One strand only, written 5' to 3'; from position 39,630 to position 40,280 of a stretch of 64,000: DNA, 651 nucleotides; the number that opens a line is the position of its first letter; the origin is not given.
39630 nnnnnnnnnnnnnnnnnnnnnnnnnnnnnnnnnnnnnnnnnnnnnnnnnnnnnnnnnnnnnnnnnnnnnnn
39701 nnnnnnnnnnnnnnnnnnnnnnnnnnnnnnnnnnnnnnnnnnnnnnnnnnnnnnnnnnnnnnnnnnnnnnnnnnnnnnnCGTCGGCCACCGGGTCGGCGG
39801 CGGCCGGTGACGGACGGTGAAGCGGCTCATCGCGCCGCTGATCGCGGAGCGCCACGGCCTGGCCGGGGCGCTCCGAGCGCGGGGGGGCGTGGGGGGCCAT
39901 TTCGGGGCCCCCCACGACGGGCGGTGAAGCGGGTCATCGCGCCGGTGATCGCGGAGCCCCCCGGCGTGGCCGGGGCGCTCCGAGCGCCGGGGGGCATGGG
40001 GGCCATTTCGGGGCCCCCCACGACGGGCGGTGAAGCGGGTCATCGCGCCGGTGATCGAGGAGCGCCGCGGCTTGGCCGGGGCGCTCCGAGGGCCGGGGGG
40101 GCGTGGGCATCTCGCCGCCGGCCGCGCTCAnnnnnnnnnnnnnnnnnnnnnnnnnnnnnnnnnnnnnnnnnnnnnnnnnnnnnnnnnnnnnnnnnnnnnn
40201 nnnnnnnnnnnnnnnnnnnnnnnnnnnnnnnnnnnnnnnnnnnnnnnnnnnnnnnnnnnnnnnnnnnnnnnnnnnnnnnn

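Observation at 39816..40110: Array 2: the same repeat in the opposite orientation, again chained to neighbours by ATGA junctions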

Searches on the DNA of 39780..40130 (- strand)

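Call 25: build_rna_model(alignment_id=A2, structure=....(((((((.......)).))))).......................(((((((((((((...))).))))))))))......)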
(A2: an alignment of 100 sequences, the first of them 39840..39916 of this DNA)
Model R1 built from alignment A2 (100 sequences, 85 columns); structure: as given.
model positions 77; base pairs 20; branch points 1; effective number of sequences 2.08; information 0.735 bits per position. Calibrated on 0.2 Mb of random sequence (short: E-values are rough).
structure used (alignment columns):
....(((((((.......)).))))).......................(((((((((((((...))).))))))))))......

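Call 26: search_with_rna_model(model_id=R1, source=window, max_evalue=1)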
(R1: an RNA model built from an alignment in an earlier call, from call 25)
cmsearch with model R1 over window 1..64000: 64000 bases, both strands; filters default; matches with E-value up to 1: 31.
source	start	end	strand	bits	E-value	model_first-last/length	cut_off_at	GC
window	29502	29578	+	96.5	3.2e-17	1-77/77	no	0.74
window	29601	29677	+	89.8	6.6e-16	1-77/77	no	0.77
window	29700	29776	+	88.1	1.4e-15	1-77/77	no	0.75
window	29796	29872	+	85.2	5.2e-15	1-77/77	no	0.75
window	62493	62568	+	85.1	5.4e-15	1-77/77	no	0.7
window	62580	62657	+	79.3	7.2e-14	1-77/77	no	0.72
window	62668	62745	+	79.3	7.2e-14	1-77/77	no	0.72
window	39840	39916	-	76.8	2.2e-13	1-77/77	no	0.83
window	39947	40022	-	71.1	2.9e-12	1-77/77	no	0.83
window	47922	47999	-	58.5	8.7e-10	1-77/77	no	0.77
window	62756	62820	+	45.4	3.1e-07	1-77/77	no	0.72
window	40053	40120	-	39.3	4.9e-06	1-77/77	no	0.82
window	29892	29985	+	26.2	0.0017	1-77/77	no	0.73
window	62619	62698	-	25.5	0.0024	1-77/77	no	0.69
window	62707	62792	-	23.4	0.0061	1-77/77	no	0.71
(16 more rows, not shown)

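Call 27: search_with_rna_model(model_id=R1, sources=[L001, L002, L003, L004, L005, L006, L007, L008, L009, L010, L011, L012, L013, L014, L015, L016, L017, L018, L019, L020, L021, L022, L023, L024, L025, L026, L027, L028, L029, L030, L031, L032, L033, L034, L035, L036, L037, L038, L039, L040, L041, L042, L043, L044, L045, L046, L047, L048, L049, L050, L051, L052, L053, L054, L055, L056, L057, L058, L059, L060], max_evalue=0.0001)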
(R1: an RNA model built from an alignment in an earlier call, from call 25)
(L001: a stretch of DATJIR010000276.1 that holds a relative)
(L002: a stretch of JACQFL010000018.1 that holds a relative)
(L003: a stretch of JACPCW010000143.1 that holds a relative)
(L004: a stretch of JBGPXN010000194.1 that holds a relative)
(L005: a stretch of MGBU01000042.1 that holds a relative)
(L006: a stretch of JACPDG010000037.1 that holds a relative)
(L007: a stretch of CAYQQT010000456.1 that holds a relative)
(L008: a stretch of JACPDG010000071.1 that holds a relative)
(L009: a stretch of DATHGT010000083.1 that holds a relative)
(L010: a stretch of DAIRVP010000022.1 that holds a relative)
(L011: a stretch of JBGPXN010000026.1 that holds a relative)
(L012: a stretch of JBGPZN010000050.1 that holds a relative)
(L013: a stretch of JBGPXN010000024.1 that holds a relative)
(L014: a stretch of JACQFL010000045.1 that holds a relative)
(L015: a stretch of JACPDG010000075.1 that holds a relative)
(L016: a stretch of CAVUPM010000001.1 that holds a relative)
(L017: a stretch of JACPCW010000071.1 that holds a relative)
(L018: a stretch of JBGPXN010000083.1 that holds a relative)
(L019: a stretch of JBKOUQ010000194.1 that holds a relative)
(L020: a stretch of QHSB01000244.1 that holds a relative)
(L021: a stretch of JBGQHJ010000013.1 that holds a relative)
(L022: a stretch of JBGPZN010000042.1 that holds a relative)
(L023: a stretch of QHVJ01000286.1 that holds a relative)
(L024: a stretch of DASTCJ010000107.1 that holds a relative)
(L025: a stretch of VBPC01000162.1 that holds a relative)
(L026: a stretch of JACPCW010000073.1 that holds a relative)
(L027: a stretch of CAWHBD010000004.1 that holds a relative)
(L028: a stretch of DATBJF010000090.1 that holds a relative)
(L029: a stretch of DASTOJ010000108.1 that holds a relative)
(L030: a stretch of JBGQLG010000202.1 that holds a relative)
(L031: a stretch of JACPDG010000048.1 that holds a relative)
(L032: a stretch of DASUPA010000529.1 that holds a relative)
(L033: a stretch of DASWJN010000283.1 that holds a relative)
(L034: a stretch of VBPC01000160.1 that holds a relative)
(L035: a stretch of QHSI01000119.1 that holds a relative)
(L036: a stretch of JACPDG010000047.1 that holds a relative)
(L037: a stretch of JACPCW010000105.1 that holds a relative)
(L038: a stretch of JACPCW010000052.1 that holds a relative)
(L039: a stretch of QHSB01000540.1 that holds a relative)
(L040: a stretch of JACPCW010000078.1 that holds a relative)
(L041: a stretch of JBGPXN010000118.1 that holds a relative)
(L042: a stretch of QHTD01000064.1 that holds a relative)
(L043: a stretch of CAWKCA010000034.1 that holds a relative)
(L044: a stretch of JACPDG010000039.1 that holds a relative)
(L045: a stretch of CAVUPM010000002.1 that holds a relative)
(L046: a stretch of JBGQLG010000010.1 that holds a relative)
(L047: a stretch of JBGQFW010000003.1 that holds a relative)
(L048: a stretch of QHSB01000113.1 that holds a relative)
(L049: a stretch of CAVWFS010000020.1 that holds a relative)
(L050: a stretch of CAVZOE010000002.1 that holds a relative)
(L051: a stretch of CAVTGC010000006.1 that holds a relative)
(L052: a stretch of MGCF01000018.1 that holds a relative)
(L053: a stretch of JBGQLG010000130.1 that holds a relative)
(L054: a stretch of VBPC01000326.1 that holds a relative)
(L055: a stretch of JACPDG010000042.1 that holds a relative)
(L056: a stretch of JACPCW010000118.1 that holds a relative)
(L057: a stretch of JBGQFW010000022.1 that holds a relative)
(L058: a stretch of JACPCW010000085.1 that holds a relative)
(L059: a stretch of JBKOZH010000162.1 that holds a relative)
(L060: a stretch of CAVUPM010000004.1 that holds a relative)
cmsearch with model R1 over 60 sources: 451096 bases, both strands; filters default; matches with E-value up to 0.0001: 87.
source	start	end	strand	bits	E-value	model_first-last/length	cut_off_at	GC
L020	7103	7179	-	95.4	3.7e-16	1-77/77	no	0.78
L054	649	724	+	92.4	1.4e-15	1-77/77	no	0.71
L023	1824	1900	-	90.6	3.2e-15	1-77/77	no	0.81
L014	3419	3493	+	89.7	4.8e-15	1-77/77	no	0.72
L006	5818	5895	+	88.9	6.8e-15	1-77/77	no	0.74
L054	919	993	+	88.9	7e-15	1-77/77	no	0.72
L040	7511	7588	+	88.3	9.2e-15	1-77/77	no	0.74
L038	933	1008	+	88.2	9.5e-15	1-77/77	no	0.75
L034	2468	2543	+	88.2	9.5e-15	1-77/77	no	0.74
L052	3158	3234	+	87.7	1.2e-14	1-77/77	no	0.81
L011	6339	6417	-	87.4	1.3e-14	1-77/77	no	0.73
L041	5775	5851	+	86.9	1.7e-14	1-77/77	no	0.77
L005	2347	2424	-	86.8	1.8e-14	1-77/77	no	0.79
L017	140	216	-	86.7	1.8e-14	1-77/77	no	0.73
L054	783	857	+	86.6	2e-14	1-77/77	no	0.73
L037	5535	5611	+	86.5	2.1e-14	1-77/77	no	0.75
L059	4042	4119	+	86.1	2.4e-14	1-77/77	no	0.77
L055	3013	3089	-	86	2.5e-14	1-77/77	no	0.81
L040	4381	4457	-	85.9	2.6e-14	1-77/77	no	0.78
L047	1468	1543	+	85.8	2.8e-14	1-77/77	no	0.74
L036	2943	3020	+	85.6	3.1e-14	1-77/77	no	0.76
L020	6928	7004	-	85.5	3.1e-14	1-77/77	no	0.74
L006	5907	5984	+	84.9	4.2e-14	1-77/77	no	0.77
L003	4204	4279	+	84.5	4.9e-14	1-77/77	no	0.76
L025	635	709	-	84.4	5.2e-14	1-77/77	no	0.68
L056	2445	2521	+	83.8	6.8e-14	1-77/77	no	0.82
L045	5088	5163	-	83.1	9.4e-14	1-77/77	no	0.8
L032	974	1049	+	82.8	1.1e-13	1-77/77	no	0.75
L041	6935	7013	+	82.8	1.1e-13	1-77/77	no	0.76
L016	7038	7113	+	82.3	1.3e-13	1-77/77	no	0.71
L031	3732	3808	-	82.3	1.4e-13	1-77/77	no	0.77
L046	1867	1942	+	82.1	1.5e-13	1-77/77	no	0.76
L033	4120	4195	-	82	1.6e-13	1-77/77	no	0.75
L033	4280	4355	-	81.6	1.8e-13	1-77/77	no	0.72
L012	3698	3773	+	81.5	2e-13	1-77/77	no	0.75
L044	2906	2983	-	80.7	2.8e-13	1-77/77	no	0.81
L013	2833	2908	-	80.6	2.9e-13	1-77/77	no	0.79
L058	7038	7112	+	79.7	4.2e-13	1-77/77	no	0.79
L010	7833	7908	-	79.3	5.2e-13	1-77/77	no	0.75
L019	4269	4345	+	79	6e-13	1-77/77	no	0.69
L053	2642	2716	+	78.7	6.6e-13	1-77/77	no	0.69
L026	3618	3694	-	78.6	7e-13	1-77/77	no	0.79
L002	4776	4850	-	78.4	7.7e-13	1-77/77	no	0.8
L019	4359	4435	+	78.2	8.4e-13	1-77/77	no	0.71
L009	6171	6247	+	78.2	8.6e-13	1-77/77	no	0.82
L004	5375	5453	+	77.6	1.1e-12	1-77/77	no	0.76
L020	7016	7092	-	77.6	1.1e-12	1-77/77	no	0.75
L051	4912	4988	-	77.5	1.2e-12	1-77/77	no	0.77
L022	181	258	-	77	1.5e-12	1-77/77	no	0.78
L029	3690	3766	+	76.7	1.7e-12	1-77/77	no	0.78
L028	5098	5172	+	76.6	1.8e-12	1-77/77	no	0.69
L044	5163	5237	+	75.3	3.2e-12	1-77/77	no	0.73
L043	587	672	-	75.1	3.4e-12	1-77/77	no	0.72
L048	3697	3770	-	74.8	4e-12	1-77/77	no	0.72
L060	1246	1322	+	74.5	4.5e-12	1-77/77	no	0.83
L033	4443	4521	-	73.7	6.4e-12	1-77/77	no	0.76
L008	167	245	+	72.8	9.8e-12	1-77/77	no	0.77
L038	5371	5446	+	71.8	1.5e-11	1-77/77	no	0.8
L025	7721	7796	-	69.2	4.9e-11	1-77/77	no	0.78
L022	13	88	-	68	8.4e-11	1-77/77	no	0.78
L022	97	172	-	67.8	9.3e-11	1-77/77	no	0.76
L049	2229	2304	+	67.6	9.9e-11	1-77/77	no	0.8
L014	3342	3413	+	66.6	1.6e-10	1-77/77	no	0.78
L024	2155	2228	-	65.9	2.2e-10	1-77/77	no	0.74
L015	1504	1579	-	64.6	3.8e-10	1-77/77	no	0.78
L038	5293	5365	+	63.3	7e-10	1-77/77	no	0.78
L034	895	974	+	62.7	9e-10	1-77/77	no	0.79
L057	7089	7168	+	62.5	9.8e-10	1-77/77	no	0.86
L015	2399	2497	-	57.2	1.1e-08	1-77/77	no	0.81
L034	2761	2833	+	57.2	1.1e-08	1-77/77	no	0.75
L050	6406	6480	-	54.1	4.4e-08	1-77/77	no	0.77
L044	4944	5061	-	53.7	5.1e-08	1-77/77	no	0.79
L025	7559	7629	-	52.9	7.3e-08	1-77/77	no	0.79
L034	2615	2689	+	51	1.8e-07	1-77/77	no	0.79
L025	7639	7711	-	47.9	7.1e-07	1-77/77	no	0.77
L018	7763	7877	+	47.4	8.8e-07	1-77/77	no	0.75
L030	612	690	-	47.3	9.4e-07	1-77/77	no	0.87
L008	250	330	+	46.7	1.2e-06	1-77/77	no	0.79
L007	473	548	+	46.7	1.2e-06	1-77/77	no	0.72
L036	5618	5695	-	45.9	1.8e-06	1-77/77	no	0.79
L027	2705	2771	-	43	6.4e-06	1-77/77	no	0.7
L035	646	715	-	42.9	6.6e-06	1-77/77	no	0.66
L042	773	832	-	42.6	7.8e-06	1-77/77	no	0.75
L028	7819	7881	+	40.7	1.8e-05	1-77/77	no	0.83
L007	372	421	+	39.7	2.8e-05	1-77/77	no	0.78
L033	4200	4277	-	39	3.9e-05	1-77/77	no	0.78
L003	3758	3829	-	37.1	8.9e-05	1-77/77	no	0.71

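Call 28: search_with_rna_model(model_id=R1, sources=[L061, L062, L063, L064, L065, L066, L067, L068, L069, L070, L071, L072, L073, L074, L075, L076, L077, L078, L079, L080, L081, L082, L083, L084, L085, L086, L087, L088, L089, L090, L091, L092, L093, L094, L095, L096, L097, L098, L099, L100, L101, L102, L103, L104, L105, L106, L107, L108, L109, L110, L111, L112, L113, L114, L115], max_evalue=0.0001)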
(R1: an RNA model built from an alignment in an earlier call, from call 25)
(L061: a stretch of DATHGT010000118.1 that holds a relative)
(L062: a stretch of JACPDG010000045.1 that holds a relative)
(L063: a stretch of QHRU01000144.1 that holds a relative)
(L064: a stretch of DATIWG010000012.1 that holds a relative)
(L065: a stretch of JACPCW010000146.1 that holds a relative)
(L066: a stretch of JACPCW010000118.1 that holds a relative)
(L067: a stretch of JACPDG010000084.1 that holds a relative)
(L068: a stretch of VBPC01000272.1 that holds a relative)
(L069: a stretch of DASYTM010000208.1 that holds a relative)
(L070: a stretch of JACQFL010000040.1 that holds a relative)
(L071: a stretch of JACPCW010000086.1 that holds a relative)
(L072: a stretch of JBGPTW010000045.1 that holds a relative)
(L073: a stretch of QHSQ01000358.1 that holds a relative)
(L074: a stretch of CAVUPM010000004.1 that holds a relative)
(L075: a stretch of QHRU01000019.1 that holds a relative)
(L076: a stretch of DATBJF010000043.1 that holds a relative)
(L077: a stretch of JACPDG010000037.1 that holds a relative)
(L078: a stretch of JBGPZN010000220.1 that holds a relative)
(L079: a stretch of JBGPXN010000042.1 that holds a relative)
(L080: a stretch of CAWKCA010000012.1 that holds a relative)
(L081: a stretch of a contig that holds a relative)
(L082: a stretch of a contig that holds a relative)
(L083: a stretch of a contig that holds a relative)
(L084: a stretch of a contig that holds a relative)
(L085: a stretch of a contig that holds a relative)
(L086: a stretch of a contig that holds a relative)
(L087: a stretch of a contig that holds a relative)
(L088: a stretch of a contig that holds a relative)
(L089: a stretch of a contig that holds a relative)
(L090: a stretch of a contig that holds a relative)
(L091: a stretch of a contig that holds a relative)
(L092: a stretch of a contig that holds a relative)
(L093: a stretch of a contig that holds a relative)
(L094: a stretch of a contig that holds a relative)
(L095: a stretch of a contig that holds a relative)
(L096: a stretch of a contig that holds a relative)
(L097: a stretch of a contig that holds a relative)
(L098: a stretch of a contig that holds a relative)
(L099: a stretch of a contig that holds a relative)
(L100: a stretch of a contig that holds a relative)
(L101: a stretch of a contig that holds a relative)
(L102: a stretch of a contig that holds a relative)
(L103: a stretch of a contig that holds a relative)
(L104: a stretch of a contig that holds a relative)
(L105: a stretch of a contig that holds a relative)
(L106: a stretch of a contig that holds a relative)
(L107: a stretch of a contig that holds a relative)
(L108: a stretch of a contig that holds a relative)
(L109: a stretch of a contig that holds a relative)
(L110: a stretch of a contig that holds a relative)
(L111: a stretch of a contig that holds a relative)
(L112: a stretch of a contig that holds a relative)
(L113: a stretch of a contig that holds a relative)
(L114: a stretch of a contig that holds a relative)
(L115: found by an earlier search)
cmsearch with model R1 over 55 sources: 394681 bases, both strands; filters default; matches with E-value up to 0.0001: 73.
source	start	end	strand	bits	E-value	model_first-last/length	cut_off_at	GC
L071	940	1016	-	93.3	8.3e-16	1-77/77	no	0.78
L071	4076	4152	+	93.1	9.2e-16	1-77/77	no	0.77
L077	1255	1331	+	91.6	1.8e-15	1-77/77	no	0.78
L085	3064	3140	+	91.5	1.9e-15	1-77/77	no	0.75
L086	3567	3643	+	91.2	2.1e-15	1-77/77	no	0.77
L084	1866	1942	-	91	2.3e-15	1-77/77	no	0.77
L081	2072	2148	-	90.8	2.6e-15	1-77/77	no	0.78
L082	4657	4733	+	90.1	3.5e-15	1-77/77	no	0.71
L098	3553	3630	+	88.3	8e-15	1-77/77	no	0.77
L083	2765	2839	+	88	9e-15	1-77/77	no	0.72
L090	5535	5612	+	87.8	9.9e-15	1-77/77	no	0.77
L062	2797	2871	+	87.5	1.1e-14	1-77/77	no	0.75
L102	7077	7152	+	87.4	1.2e-14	1-77/77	no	0.78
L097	1205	1280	-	87.2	1.3e-14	1-77/77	no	0.75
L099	3587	3663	+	86.8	1.6e-14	1-77/77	no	0.71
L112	185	262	+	86.6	1.7e-14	1-77/77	no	0.78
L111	4166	4243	-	86.1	2.1e-14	1-77/77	no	0.77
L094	2441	2516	+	85.3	3.1e-14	1-77/77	no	0.76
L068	2587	2664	+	85.1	3.4e-14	1-77/77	no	0.77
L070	555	632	-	84.9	3.7e-14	1-77/77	no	0.77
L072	24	99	-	84.8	3.9e-14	1-77/77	no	0.72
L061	3222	3296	+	83.8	6.1e-14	1-77/77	no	0.75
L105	1996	2071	-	82.8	9.2e-14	1-77/77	no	0.78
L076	2244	2321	-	82.4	1.1e-13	1-77/77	no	0.79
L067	2177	2255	-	81.8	1.4e-13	1-77/77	no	0.77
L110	5176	5251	+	81.8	1.5e-13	1-77/77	no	0.74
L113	3206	3283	-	81.7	1.5e-13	1-77/77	no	0.74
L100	7108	7184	-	80.8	2.3e-13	1-77/77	no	0.78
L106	477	552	-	80.3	2.9e-13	1-77/77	no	0.7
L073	5695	5772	+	80.1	3.2e-13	1-77/77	no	0.79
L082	4744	4820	+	79.7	3.8e-13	1-77/77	no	0.7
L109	7340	7416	-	79.2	4.8e-13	1-77/77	no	0.75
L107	5953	6028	-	79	5.1e-13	1-77/77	no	0.79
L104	3641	3715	-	78.4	6.7e-13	1-77/77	no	0.73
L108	4591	4666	-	77.7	9.5e-13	1-77/77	no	0.74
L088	1349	1425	+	77.5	1e-12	1-77/77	no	0.82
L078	3246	3323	-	76.9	1.3e-12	1-77/77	no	0.76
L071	4172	4248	+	76.9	1.3e-12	1-77/77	no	0.83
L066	2185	2262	-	76.8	1.4e-12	1-77/77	no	0.83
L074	3336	3411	-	76.4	1.6e-12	1-77/77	no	0.76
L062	2720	2794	+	76.3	1.8e-12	1-77/77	no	0.76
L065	3265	3342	-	76.1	1.9e-12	1-77/77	no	0.79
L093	1574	1650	+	75.2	2.9e-12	1-77/77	no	0.73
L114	6903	6977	+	75.1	3e-12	1-77/77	no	0.76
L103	2382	2456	-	74.5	4e-12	1-77/77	no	0.68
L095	253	329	+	74.3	4.4e-12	1-77/77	no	0.78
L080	1716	1789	-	72.8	8.3e-12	1-77/77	no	0.78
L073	5782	5859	+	71.3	1.7e-11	1-77/77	no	0.78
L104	3756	3832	-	71.1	1.8e-11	1-77/77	no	0.75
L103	935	1011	-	70.7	2.2e-11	1-77/77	no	0.82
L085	3930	4006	-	70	2.9e-11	1-77/77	no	0.82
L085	4025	4101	-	70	2.9e-11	1-77/77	no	0.82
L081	5915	5991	-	65.5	2.2e-10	1-77/77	no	0.73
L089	6981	7097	+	65.5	2.3e-10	1-77/77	no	0.74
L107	1538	1611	+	63.7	5e-10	1-77/77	no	0.78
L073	5869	5943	+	60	2.6e-09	1-77/77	no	0.77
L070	1044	1118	+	55.6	1.9e-08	1-77/77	no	0.8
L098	3639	3728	+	55.3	2.2e-08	1-77/77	no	0.74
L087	5703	5797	-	53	6.2e-08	1-77/77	no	0.73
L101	2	64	+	52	9.7e-08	4-77/77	no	0.76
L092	1666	1733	+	51.6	1.1e-07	1-77/77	no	0.71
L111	17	93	+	50.6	1.8e-07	1-77/77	no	0.82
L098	7513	7588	-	49.1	3.5e-07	1-77/77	no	0.82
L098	7615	7690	-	49.1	3.5e-07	1-77/77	no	0.82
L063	3155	3267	-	48.7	4.3e-07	1-77/77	no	0.74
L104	3519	3579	-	44.5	2.8e-06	1-77/77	no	0.72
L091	7367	7434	+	44.3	3.2e-06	1-77/77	no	0.71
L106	6318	6378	+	44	3.5e-06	1-77/77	no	0.66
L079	4742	4823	+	42.2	8.1e-06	1-77/77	no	0.66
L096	1926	1993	+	42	8.9e-06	1-77/77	no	0.78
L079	6219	6307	+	39.7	2.5e-05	1-77/77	no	0.66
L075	1821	1859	-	38.6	4.1e-05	1-77/77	no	0.67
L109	7272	7317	-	38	5.2e-05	1-77/77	no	0.7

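Call 71: search_rna_families(source=window, start=39780, end=40130, threshold=evalue, max_evalue=1)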
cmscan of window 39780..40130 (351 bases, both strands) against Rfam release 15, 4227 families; matches with E-value up to 1: 0.
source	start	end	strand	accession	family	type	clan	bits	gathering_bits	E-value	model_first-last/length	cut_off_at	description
